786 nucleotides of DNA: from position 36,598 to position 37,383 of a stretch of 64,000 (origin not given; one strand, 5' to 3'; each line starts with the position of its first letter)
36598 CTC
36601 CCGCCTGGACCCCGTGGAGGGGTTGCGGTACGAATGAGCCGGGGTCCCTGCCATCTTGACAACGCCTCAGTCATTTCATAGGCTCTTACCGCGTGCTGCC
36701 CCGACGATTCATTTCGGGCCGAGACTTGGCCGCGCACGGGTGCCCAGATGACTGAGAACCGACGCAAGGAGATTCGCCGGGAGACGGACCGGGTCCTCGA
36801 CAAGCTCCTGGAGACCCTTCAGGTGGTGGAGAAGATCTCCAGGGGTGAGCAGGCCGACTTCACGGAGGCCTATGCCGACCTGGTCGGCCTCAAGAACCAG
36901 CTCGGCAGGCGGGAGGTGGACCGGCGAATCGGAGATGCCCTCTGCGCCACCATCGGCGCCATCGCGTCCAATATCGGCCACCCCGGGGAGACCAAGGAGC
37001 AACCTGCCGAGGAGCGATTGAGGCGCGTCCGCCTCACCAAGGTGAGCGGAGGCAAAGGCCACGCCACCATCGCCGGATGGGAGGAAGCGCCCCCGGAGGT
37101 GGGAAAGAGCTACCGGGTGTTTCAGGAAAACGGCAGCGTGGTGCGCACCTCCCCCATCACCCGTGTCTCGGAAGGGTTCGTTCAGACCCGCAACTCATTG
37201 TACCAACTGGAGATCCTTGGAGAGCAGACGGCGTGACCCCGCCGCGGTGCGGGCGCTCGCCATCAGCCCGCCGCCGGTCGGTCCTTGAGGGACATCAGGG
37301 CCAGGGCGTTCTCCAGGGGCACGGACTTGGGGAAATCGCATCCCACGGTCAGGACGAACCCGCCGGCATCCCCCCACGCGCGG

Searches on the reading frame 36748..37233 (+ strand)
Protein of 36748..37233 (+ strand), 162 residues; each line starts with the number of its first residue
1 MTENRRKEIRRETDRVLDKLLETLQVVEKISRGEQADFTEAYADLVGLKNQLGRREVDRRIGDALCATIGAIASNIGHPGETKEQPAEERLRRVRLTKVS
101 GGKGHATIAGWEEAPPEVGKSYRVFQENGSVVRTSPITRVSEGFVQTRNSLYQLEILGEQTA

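Call 8: search_protein_families(library=pfam, proteins=[window:36748-37233:+], max_evalue=10)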
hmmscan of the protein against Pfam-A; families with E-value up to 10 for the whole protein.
seq(162 aa): 3 families
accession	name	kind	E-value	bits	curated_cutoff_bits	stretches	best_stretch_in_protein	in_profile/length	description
PF12290.13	DUF3802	-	0.02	15.7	26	1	2-51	57-105/111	Protein of unknown function (DUF3802)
PF22275.1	DUF6957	-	0.15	12.1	27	1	126-154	67-96/112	Domain of unknown function (DUF6957)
PF25685.1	Skunalike_TailTerm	-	0.22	12.1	27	1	29-61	75-107/119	Skunalikevirus tail terminator protein family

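Call 9: find_homologous_proteins(query=window:36748-37233:+, max_evalue=0.01)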
Query seq(162 aa) (162 aa): 13 proteins with E <= 0.01 among 105 candidates.
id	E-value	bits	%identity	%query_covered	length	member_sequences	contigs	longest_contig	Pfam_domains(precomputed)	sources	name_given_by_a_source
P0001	1.4e-98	345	100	100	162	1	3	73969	-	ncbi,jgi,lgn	jgi:hypothetical protein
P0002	6.7e-81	287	80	100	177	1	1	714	-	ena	-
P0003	2.6e-59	217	63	97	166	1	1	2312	-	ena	-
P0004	1.9e-58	215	65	100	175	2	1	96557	-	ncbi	-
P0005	5.0e-58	213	63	100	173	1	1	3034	-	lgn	-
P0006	2.5e-56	208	64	99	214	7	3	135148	-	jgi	-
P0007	1.2e-55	206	62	100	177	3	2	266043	-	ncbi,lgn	ncbi:MAG: hypothetical protein WHX93_08330 [bacterium]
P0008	6.2e-55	203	61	93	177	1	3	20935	-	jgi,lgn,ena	jgi:hypothetical protein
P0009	1.5e-54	202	62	98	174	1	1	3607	-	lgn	-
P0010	4.7e-50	187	61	90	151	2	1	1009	-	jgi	jgi:hypothetical protein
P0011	1.2e-46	176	56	90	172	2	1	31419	-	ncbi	-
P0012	1.3e-45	173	55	93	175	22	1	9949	-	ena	-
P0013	4.2e-34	136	46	91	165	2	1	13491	-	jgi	jgi:hypothetical protein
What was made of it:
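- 36748..37236 (+): Gene B: three-helix-bundle protein with a C-terminal module (162 aa). 13 ortholog clusters (call 9).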

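Call 10: search_protein_families(library=ncbifam, proteins=[window:36748-37233:+], max_evalue=10)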
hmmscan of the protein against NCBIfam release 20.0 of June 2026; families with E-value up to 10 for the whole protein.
seq(162 aa): 0 families

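Call 30: search_protein_families(library=pfam, alignment_id=A3, max_evalue=0.001)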
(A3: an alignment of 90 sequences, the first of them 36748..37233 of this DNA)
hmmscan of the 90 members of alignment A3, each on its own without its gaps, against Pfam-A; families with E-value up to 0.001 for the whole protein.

A. member 1, window:36748-37233:+ (162 aa): 0 families

B. families by the number of members that match (of 90 scanned): 8 families
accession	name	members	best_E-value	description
PF20660.2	DUF6812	4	1.3e-10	Family of unknown function (DUF6812)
PF06305.16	LapA_dom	2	0.00012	Lipopolysaccharide assembly protein A domain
PF00498.31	FHA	1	1.8e-21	FHA domain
PF00196.25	GerE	1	1.2e-16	Bacterial regulatory proteins, luxR family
PF16697.10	Yop-YscD_cpl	1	1.2e-14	Inner membrane component of T3SS, cytoplasmic domain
PF05157.20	MshEN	1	1.1e-12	MshEN domain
PF08281.18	Sigma70_r4_2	1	2.1e-07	Sigma-70, region 4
PF02805.21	Ada_Zn_binding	1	5.5e-06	Metal binding domain of Ada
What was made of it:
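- On LapA-like membrane anchor (PF06305), for the N-terminus of C only: Two other family members reach E 1e-4 (call 30).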

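Call 36: find_encoding_contigs(protein=P0007, flank=5000, max_places=2)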
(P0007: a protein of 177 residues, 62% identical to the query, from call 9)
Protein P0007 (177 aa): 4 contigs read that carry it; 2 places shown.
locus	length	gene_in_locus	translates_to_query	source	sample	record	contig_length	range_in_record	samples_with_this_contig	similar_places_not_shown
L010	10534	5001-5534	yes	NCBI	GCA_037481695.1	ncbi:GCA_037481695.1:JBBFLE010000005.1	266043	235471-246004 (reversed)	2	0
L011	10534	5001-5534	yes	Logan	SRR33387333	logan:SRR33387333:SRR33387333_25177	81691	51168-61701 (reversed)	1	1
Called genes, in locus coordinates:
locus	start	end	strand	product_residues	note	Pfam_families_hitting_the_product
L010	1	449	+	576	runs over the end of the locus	PF08497:Radical_SAM_N, PF04055:Radical_SAM, PF11842:DUF3362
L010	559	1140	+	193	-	PF14803:Zn_ribbon_Nudix, PF00293:NUDIX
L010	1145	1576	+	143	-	PF06803:DUF1232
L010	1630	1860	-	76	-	PF13083:KH_KhpA-B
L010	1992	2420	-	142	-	PF02082:Rrf2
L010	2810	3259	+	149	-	-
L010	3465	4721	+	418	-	PF12704:MacB_PCD, PF02687:FtsX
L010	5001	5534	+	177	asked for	-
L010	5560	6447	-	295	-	PF00590:TP_methylase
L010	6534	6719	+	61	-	-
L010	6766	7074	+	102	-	-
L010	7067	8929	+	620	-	PF02310:B12-binding (weak), PF04055:Radical_SAM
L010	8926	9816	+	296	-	PF18030:Rimk_N, PF08443:RimK, PF02955:GSH-S_ATP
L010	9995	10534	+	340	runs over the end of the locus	PF02951:GSH-S_N, PF02955:GSH-S_ATP, PF08443:RimK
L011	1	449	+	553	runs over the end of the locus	PF08497:Radical_SAM_N, PF04055:Radical_SAM, PF11842:DUF3362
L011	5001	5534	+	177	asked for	-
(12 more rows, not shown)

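Call 37: find_encoding_contigs(protein=P0011, flank=5000, max_places=2)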
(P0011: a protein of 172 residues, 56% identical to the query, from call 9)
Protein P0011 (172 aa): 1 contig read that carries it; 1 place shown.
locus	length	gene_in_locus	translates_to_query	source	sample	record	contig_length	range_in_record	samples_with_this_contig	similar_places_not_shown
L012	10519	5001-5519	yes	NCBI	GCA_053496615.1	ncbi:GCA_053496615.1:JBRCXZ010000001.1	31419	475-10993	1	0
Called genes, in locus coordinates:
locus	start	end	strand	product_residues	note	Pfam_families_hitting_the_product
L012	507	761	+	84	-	-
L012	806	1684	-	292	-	PF13353:Fer4_12 (weak), PF04055:Radical_SAM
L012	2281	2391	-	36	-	-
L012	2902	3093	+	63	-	-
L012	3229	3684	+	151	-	-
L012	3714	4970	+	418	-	PF12704:MacB_PCD, PF02687:FtsX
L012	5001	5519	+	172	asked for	-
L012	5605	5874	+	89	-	-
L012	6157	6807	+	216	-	PF00565:SNase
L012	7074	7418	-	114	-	-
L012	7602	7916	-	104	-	-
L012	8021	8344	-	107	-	-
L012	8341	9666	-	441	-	PF00005:ABC_tran (faint), PF00009:GTP_EFTU, PF01926:MMR_HSR1, PF02421:FeoB_N, PF01926:MMR_HSR1, PF02421:FeoB_N, PF00009:GTP_EFTU, PF14714:KH_dom-like, +4 more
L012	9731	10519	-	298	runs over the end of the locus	PF00009:GTP_EFTU, PF01926:MMR_HSR1, PF02421:FeoB_N, PF03193:RsgA_GTPase (faint), PF00350:Dynamin_N (faint), PF02492:cobW (weak), PF07650:KH_2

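Call 38: find_encoding_contigs(protein=P0013, flank=5000, max_places=2)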
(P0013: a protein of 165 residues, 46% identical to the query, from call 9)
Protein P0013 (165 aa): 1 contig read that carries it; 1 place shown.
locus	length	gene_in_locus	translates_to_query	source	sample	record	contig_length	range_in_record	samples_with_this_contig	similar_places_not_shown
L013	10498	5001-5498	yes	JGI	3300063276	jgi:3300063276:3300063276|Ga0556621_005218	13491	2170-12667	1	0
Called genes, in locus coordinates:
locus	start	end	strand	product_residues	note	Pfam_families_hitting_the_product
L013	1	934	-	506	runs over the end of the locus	PF01225:Mur_ligase (faint), PF08245:Mur_ligase_M, PF02875:Mur_ligase_C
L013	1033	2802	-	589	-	PF03717:PBP_dimer, PF00905:Transpeptidase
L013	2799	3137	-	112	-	-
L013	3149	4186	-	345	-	PF01795:Methyltransf_5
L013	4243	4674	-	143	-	PF02381:MraZ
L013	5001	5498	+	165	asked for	-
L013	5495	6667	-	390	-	PF01266:DAO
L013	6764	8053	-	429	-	PF00202:Aminotran_3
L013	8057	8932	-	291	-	PF16881:LIAS_N (weak), PF04055:Radical_SAM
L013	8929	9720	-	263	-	PF21948:LplA-B_cat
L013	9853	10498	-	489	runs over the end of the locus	?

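Call 50: search_protein_families(library=phrogs, proteins=[window:36748-37233:+], max_evalue=1)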
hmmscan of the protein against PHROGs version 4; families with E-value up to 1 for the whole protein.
window:36748-37233:+ (162 aa): 1 family
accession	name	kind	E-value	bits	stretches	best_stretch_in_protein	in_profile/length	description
phrog_30818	-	unknown function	0.0026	18.6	1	127-154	36-63/85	-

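Call 51: search_protein_families(library=padloc, proteins=[window:36748-37233:+], max_evalue=1)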
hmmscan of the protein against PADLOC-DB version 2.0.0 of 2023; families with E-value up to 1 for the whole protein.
window:36748-37233:+ (162 aa): 1 family
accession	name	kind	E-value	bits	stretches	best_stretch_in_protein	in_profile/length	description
PDLC02886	DpdH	-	0.017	13.3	0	32-69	23-60/80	DpdH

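Call 52: predict_structure(alignment_id=A5)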
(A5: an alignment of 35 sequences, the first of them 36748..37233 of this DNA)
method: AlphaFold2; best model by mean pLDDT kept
length: 162 residues; sequences in the alignment: 35
mean_pLDDT: 84.2   pTM: 0.45
mean pLDDT of the five models: 84.2, 83.9, 83.7, 82.1, 82.0
residues with pLDDT >= 90: 76; 70-90: 63; 50-70: 13; < 50: 10
segments of 3 or more residues with pLDDT < 50: 79-88
pLDDT, mean of each block of 10 residues (from residue 1): 70 85 91 88 89 85 89 70 46 93 83 93 92 95 95 89 52
secondary structure, 60 per line:
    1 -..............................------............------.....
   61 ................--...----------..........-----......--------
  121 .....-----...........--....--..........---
elements in order: H2-31 H38-49 H56-76 E92-101 E107-112 E121-125 E131-141 E144-147 E150-159
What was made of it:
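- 37006..37224 (+): Module of B (residues 87-159), preceded by a disordered linker (residues 79-88). Model strands 92-101, 107-112, 121-125, 131-141, 144-147 and 150-159; linker pLDDT below 50 (call 52).
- On PH-like superfamily (PH, EVH1, RanBD, PTB): In B the N-terminal helices are not docked onto the module: pTM 0.45 and a disordered linker (call 52).
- Full-length B has pLDDT 84.2 but pTM 0.45 and a linker below pLDDT 50, so the two parts are independent domains (call 52).
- Tried and rejected: Rejected: the full-length model has pTM 0.45 and a disordered linker, so the parts are not docked (call 52).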

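Call 55: fold_search(model_id=the predicted structure, library=pdb)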
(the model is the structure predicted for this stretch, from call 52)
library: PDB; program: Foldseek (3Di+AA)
matches with E <= 10: 590; with E <= 0.001: 0
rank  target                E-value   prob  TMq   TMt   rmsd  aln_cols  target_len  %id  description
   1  1zq1_A                4.7e-02  0.98  0.28  0.12   7.2        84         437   18  Structure of GatDE tRNA-Dependent Amidotransferase from Pyrococcus abyssi (released 2005-10-18)
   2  3ic8_A                5.7e-02  0.33  0.24  0.16  14.1       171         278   11  The Crystal Structure of a GST-like protein from Pseudomonas syringae to 2.4A (released 2009-09-01)
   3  2d6f_A                6.0e-02  0.96  0.27  0.11   9.0        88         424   16  Crystal structure of Glu-tRNA(Gln) amidotransferase in the complex with tRNA(Gln) (released 2006-07-11)
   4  3ic8_D                7.3e-02  0.35  0.23  0.15  12.8       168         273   12  The Crystal Structure of a GST-like protein from Pseudomonas syringae to 2.4A (released 2009-09-01)
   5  5fhg_A                7.7e-02  0.14  0.20  0.09  17.9       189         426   11  Structure of unliganded Pif1 from Bacteroides sp (released 2016-03-30)
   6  2d6f_B                1.2e-01  0.92  0.27  0.11   8.1        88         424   15  Crystal structure of Glu-tRNA(Gln) amidotransferase in the complex with tRNA(Gln) (released 2006-07-11)
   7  7bbl_A                1.3e-01  0.60  0.23  0.37   4.7        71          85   22  Structure of human Gemin6/Gemin7/Gemin8 trimeric complex (released 2021-01-20)
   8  2rgn_B                1.5e-01  0.16  0.21  0.13  13.2       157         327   10  Crystal Structure of p63RhoGEF complex with Galpha-q and RhoA (released 2008-01-15)
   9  7zpp_N                1.5e-01  0.15  0.21  0.14  17.1       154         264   13  Cryo-EM structure of the MVV CSC intasome at 4.5A resolution (released 2022-05-11)
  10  6l3g_B                1.7e-01  0.13  0.21  0.10  16.6       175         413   11  Structural Basis for DNA Unwinding at Forked dsDNA by two coordinating Pif1 helicases (released 2019-12-11)
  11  6h4h_B                1.8e-01  0.12  0.21  0.10  20.7       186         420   11  Usp28 catalytic domain variant E593D in complex with UbPA (released 2019-03-27)
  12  7dm4_MODEL_1_A        1.9e-01  0.21  0.18  0.19  14.0        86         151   17  Solution structure of ARID4B Tudor domain (released 2021-03-10)
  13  5ftc                  1.9e-01  0.11  0.20  0.09  18.3       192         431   10  Crystal structure of Pif1 helicase from Bacteroides in complex with ADP (released 2016-02-03)
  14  6l3g_A                1.9e-01  0.10  0.19  0.09  16.7       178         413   12  Structural Basis for DNA Unwinding at Forked dsDNA by two coordinating Pif1 helicases (released 2019-12-11)
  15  5ftf                  2.1e-01  0.09  0.18  0.08  18.2       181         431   10  Crystal structure of Pif1 helicase from Bacteroides double mutant L95C-I339C (released 2016-02-03)
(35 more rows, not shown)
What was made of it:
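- Closest known: Small beta-barrel domains. Same: The B model weakly matches Gemin6, Tudor and integrase C-terminal domains (call 55).
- The B model pulls Sm, Tudor and SH3-like barrels rather than PH-like folds (call 55). The B model's weak matches include Gemin6 (Sm-like), Tudor and PWWP domains, the retroviral integrase C-terminal SH3-like domain and ribosomal large-subunit chains (6o90_Q, 5mmi_Q) (call 55). All fold matches have E>=0.047 and low TM (call 55).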

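Call 76: find_related_loci(query=A8, collection=metagenome_contigs, flank=4000)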
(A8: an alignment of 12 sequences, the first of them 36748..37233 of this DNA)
Query A8 (162 aa) in metagenome_contigs; peptide patterns used: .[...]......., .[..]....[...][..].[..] (x = any residue, [..] = any of these).
287 stretches matched a pattern; 30 encode a relative of the query (tblastn E <= 1e-3); 30 distinct loci.
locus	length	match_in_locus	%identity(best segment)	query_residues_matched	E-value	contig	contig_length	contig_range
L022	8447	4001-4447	62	13-162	1e-58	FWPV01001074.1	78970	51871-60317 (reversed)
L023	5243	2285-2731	61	13-162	3e-58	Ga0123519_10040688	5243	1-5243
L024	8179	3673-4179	54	1-159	2e-53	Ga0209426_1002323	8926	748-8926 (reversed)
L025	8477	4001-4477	51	1-159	6e-52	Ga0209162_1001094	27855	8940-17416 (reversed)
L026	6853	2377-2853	51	1-159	6e-52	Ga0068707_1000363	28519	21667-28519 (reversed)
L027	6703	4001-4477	50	1-159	3e-51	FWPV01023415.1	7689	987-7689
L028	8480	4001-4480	63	1-161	2e-62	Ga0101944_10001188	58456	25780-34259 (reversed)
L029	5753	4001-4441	57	5-150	2e-48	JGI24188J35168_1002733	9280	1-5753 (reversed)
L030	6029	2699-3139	57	5-150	2e-48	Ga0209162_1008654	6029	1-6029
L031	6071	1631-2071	56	5-150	5e-48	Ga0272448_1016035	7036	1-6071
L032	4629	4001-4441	56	5-150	8e-48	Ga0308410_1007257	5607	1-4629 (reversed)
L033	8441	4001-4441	55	5-150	3e-47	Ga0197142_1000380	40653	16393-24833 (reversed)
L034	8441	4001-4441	55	5-150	4e-46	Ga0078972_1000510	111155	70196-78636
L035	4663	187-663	45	3-161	5e-41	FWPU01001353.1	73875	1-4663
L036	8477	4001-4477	45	3-161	6e-41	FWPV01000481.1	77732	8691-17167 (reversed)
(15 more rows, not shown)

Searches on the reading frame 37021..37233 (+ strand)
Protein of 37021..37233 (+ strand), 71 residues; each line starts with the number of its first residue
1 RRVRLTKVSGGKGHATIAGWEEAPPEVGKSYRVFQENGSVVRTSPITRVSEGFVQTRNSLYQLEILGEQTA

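Call 84: search_dna_similar(query=window:37021-37233:+, collection=phages, mode=protein, max_evalue=1, max_rows=10)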
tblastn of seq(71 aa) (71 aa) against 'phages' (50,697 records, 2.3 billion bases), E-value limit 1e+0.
Records with a match: 15; places in all: 15; records where one place covers at least 80% of the query: 0.
Best place of each record, by identity: <60% 15.
By first word of the organism name: Mycobacterium 11; Serratia 4.
By host as written in the record: Mycobacterium smegmatis mc2 155 10; Serratia sp. 3; Mycobacterium smegmatis mc#155 1; Serratia marcescens wk2050 1.
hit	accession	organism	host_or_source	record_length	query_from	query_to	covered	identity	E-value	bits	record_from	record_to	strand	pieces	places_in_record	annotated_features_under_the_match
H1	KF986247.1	Mycobacterium phage Oaker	Mycobacterium smegmatis mc2 155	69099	8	57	70%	36.5%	6e-1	33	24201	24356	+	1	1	27: minor tail protein | 28: minor tail protein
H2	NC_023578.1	Mycobacterium phage Oaker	Mycobacterium smegmatis mc2 155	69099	8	57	70%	36.5%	6e-1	33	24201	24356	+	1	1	27: minor tail protein | 28: minor tail protein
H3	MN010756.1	Mycobacterium phage Phreeze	Mycobacterium smegmatis mc2 155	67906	8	57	70%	36.5%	7e-1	32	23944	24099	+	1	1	27: minor tail protein | 28: minor tail protein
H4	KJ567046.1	Mycobacterium phage Damien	Mycobacterium smegmatis mc2 155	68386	8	57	70%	36.5%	7e-1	32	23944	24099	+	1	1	27: minor tail protein | 28: minor tail protein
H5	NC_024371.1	Mycobacterium phage Damien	Mycobacterium smegmatis mc2 155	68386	8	57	70%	36.5%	7e-1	32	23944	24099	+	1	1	27: minor tail protein | 28: minor tail protein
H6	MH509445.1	Mycobacterium phage Cborch11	Mycobacterium smegmatis mc2 155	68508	8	57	70%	36.5%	7e-1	32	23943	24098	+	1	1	28: minor tail protein | 29: minor tail protein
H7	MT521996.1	Mycobacterium phage Beckerton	Mycobacterium smegmatis mc2 155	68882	8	57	70%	36.5%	7e-1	32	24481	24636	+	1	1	27: minor tail protein | 28: minor tail protein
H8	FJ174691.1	Mycobacterium phage Konstantine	Mycobacterium smegmatis mc2 155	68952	8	57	70%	36.5%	7e-1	32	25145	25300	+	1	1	32: hypothetical protein | 33: hypothetical protein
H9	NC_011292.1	Mycobacterium phage Konstantine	Mycobacterium smegmatis mc2 155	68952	8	57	70%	36.5%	7e-1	32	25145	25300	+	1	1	32: minor tail protein | 33: minor tail protein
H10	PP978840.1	Mycobacterium phage Megatron06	Mycobacterium smegmatis mc#155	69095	8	57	70%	36.5%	7e-1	32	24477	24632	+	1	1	29: minor tail protein | 30: minor tail protein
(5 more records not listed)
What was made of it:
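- Closest known: Uncharacterised ~90-116-aa phage proteins in BFVD. Different: tblastn against 50,697 phage genomes finds nothing significant (best E 0.6, call 84).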

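Call 85: search_dna_similar(query=window:37021-37233:+, collection=plasmids, mode=protein, max_evalue=1, max_rows=10)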
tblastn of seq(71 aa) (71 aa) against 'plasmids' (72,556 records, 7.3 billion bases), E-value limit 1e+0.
No match.
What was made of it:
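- On Known phage or anti-phage defence families: The PADLOC DpdH hit has E 0.017 and lies on the helical part only (calls 50, 51). tblastn finds nothing better than E 0.6 in phages and nothing in plasmids (calls 84, 85).
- Tried and rejected: There are no significant phage or plasmid matches (calls 84, 85).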
